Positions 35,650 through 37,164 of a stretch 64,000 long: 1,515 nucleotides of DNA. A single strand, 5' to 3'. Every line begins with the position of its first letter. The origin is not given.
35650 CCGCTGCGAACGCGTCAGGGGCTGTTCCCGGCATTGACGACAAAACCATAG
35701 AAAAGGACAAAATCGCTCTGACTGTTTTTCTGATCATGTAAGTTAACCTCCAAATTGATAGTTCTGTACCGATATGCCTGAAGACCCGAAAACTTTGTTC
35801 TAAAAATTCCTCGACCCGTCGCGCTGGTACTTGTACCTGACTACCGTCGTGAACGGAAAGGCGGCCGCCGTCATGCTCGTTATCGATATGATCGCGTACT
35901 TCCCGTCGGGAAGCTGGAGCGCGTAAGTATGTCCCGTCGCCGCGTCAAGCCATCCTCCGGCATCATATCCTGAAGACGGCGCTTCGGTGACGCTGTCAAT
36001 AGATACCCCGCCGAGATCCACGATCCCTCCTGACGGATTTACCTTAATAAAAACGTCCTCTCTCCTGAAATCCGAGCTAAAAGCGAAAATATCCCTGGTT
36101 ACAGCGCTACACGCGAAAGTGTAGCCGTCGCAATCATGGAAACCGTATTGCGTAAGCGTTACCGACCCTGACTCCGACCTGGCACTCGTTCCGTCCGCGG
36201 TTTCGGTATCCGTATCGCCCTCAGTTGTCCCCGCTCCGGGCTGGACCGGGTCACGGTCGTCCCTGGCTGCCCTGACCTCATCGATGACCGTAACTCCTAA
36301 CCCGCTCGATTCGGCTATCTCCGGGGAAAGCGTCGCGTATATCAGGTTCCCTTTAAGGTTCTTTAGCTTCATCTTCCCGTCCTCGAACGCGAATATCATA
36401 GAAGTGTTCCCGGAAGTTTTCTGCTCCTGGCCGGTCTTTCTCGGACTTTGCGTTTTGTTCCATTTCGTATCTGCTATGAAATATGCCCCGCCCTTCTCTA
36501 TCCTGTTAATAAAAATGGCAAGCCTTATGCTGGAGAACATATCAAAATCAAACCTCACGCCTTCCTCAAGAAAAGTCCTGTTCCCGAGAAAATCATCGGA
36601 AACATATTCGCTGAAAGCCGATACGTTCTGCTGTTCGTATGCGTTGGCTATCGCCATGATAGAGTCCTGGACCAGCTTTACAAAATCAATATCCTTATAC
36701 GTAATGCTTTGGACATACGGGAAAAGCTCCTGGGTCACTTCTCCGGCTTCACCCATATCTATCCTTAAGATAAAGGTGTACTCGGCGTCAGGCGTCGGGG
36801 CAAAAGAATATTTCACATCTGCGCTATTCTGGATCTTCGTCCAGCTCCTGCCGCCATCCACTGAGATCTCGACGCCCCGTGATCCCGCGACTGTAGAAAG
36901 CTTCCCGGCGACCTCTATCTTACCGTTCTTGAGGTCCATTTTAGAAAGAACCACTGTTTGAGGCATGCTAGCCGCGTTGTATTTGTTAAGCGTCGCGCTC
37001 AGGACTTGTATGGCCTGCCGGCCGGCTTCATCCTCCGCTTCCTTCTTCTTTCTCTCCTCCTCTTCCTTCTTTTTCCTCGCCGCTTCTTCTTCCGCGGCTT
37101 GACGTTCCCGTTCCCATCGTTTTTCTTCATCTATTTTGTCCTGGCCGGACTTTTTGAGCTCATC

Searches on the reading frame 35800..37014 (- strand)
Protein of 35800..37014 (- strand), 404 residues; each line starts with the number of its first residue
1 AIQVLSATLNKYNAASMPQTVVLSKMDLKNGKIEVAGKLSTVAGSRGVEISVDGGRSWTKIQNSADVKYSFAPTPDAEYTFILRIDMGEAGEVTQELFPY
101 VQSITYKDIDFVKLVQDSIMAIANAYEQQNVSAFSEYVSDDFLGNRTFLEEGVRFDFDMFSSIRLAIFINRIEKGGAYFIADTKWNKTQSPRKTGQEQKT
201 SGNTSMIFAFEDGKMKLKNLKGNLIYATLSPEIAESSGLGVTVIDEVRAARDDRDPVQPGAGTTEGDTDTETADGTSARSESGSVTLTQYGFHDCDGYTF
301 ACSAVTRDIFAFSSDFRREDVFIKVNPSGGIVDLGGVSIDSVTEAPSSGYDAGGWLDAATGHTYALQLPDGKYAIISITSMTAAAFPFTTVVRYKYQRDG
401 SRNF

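Call 41: find_homologous_proteins(query=window:35800-37014:-)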
Query window:35800-37014:- (404 aa): 27 proteins with E <= 0.001 among 8000 candidates.
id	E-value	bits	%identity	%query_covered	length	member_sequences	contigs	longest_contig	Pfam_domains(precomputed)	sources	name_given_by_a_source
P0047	2.0e-103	364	44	100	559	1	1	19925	-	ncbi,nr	ncbi:MAG: hypothetical protein HZC17_09995, partial [Candidatus Omnitrophica bacterium]|nr:hypotheti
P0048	9.5e-97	342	45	95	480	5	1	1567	-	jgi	jgi:hypothetical protein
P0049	2.4e-95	338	46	94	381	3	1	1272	-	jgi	jgi:hypothetical protein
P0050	7.3e-92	326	54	72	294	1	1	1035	-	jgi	jgi:hypothetical protein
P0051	2.5e-87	311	44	92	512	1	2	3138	-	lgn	-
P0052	2.9e-87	311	42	100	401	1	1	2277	-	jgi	jgi:hypothetical protein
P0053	1.6e-85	305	57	65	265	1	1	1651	-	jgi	jgi:hypothetical protein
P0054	2.0e-85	305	46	90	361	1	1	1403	-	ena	-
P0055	4.6e-85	304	41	95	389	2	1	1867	-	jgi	-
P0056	1.6e-81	292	40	99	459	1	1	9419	-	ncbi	-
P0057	3.8e-81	291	45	84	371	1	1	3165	-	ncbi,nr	ncbi:hypothetical protein KAJ27_15795, partial [bacterium]|nr:hypothetical protein [bacterium]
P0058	9.4e-79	283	39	99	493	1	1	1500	-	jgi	-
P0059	2.0e-77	279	39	99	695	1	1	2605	-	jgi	jgi:hypothetical protein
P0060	3.5e-77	278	45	71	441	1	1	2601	-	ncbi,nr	ncbi:MAG: hypothetical protein GX606_06035, partial [Elusimicrobia bacterium]|nr:hypothetical protei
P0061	4.4e-76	274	48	64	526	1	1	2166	-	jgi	-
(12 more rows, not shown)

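Call 52: predict_structure(alignment_id=A2)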
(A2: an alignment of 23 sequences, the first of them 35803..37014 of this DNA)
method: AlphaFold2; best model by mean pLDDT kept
length: 404 residues; sequences in the alignment: 23
mean_pLDDT: 87.7   pTM: 0.55
mean pLDDT of the five models: 87.7, 87.6, 87.5, 86.3, 86.0
residues with pLDDT >= 90: 224; 70-90: 158; 50-70: 9; < 50: 13
segments of 3 or more residues with pLDDT < 50: 266-278
pLDDT, mean of each block of 10 residues (from residue 1): 90 78 87 94 93 96 95 94 93 92 88 93 96 96 90 94 92 85 92 89 91 92 89 86 83 81 43 37 88 91 85 89 90 94 93 90 94 94 83 89 87
secondary structure, 60 per line:
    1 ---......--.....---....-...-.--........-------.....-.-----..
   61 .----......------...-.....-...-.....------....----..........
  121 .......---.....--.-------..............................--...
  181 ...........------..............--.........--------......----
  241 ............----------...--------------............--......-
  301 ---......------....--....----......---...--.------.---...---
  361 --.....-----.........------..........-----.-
elements in order: E4-9 E20-23 E32-39 E47-51 E59-61 E66-71 E78-80 E82-86 E92-96 E103-106 H111-127 H131-135 H146-159 E160-175 E178-191 E198-211 E214-222 H231-236 H241-252 E263-265 E280-291 E294-299 E304-309 E316-319 E322-325 E330-335 E355-357 E363-367 E373-381 E388-397

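Call 54: fold_search(model_id=the predicted structure, library=pdb)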
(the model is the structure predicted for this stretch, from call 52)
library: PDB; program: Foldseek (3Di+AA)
matches with E <= 10: 1538; with E <= 0.001: 114
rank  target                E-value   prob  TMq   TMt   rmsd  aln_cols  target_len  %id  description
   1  7o21_B                8.1e-06  1.00  0.22  0.33  16.2       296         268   10  Structure of Bdellovibrio bacteriovorus Bd1075 (released 2021-04-21)
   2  3rob_A                1.0e-05  1.00  0.25  0.73   2.1       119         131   14  The crystal structure of a conserved protein from Planctomyces limnophilus DSM 3776 (released 2011-05-11)
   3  3rob_B                1.6e-05  1.00  0.25  0.76   1.9       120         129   14  The crystal structure of a conserved protein from Planctomyces limnophilus DSM 3776 (released 2011-05-11)
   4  3rob_D                1.7e-05  1.00  0.26  0.76   1.9       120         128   14  The crystal structure of a conserved protein from Planctomyces limnophilus DSM 3776 (released 2011-05-11)
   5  3hx8_B                2.0e-05  1.00  0.24  0.73   3.2       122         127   12  Crystal structure of putative ketosteroid isomerase (NP_103587.1) from Mesorhizobium loti at 1.45 A resolution (released 2009-07-07)
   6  7sjy_B                2.0e-05  1.00  0.22  0.27  18.9       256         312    8  Crystal structure of Clostridium thermocellum RsgI9 S1C-NTF2 bi-domain (released 2022-03-02)
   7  3s5c_B                5.1e-05  1.00  0.25  0.63   3.8       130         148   13  Crystal Structure of a Hexachlorocyclohexane dehydrochlorinase (LinA) Type2 (released 2012-05-23)
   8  3soy                  5.4e-05  1.00  0.25  0.66   2.6       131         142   14  Nuclear transport factor 2 (NTF2-like) superfamily protein from Salmonella enterica subsp. enterica serovar Typhimurium  (released 2011-08-10)
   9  5ien_B                5.7e-05  1.00  0.25  0.75   3.2       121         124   12  Structure of CDL2.2, a computationally designed Vitamin-D3 binder (released 2017-03-01)
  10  8xcj_F                5.7e-05  0.66  0.14  0.14  35.0       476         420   10  Open State of central tail fiber of bacteriophage lambda upon binding to LamB (gpJ713-LamB complex) (released 2024-05-01)
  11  3hx8_C                6.1e-05  1.00  0.24  0.72   3.1       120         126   12  Crystal structure of putative ketosteroid isomerase (NP_103587.1) from Mesorhizobium loti at 1.45 A resolution (released 2009-07-07)
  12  2chc_B                6.4e-05  1.00  0.24  0.55   6.1       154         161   14  Structure of Rv3472(D26N), a function unknown protein from Mycobacterium tuberculosis (released 2007-05-01)
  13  7o21_A                6.4e-05  1.00  0.22  0.32  15.4       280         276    9  Structure of Bdellovibrio bacteriovorus Bd1075 (released 2021-04-21)
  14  2chc_A                6.7e-05  1.00  0.24  0.52   6.0       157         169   13  Structure of Rv3472(D26N), a function unknown protein from Mycobacterium tuberculosis (released 2007-05-01)
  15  2chc_C                7.1e-05  1.00  0.25  0.57   7.1       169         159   13  Structure of Rv3472(D26N), a function unknown protein from Mycobacterium tuberculosis (released 2007-05-01)
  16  3hx8_A                7.5e-05  1.00  0.24  0.73   3.3       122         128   12  Crystal structure of putative ketosteroid isomerase (NP_103587.1) from Mesorhizobium loti at 1.45 A resolution (released 2009-07-07)
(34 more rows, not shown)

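Call 61: search_protein_families(library=pfam, proteins=[window:35803-37014:-], max_evalue=5)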
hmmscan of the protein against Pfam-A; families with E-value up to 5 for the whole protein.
window:35803-37014:- (404 aa): 1 family
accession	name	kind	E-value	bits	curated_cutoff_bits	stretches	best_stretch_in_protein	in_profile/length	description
PF02012.26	BNR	-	1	10.1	27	1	50-60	2-12/12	BNR/Asp-box repeat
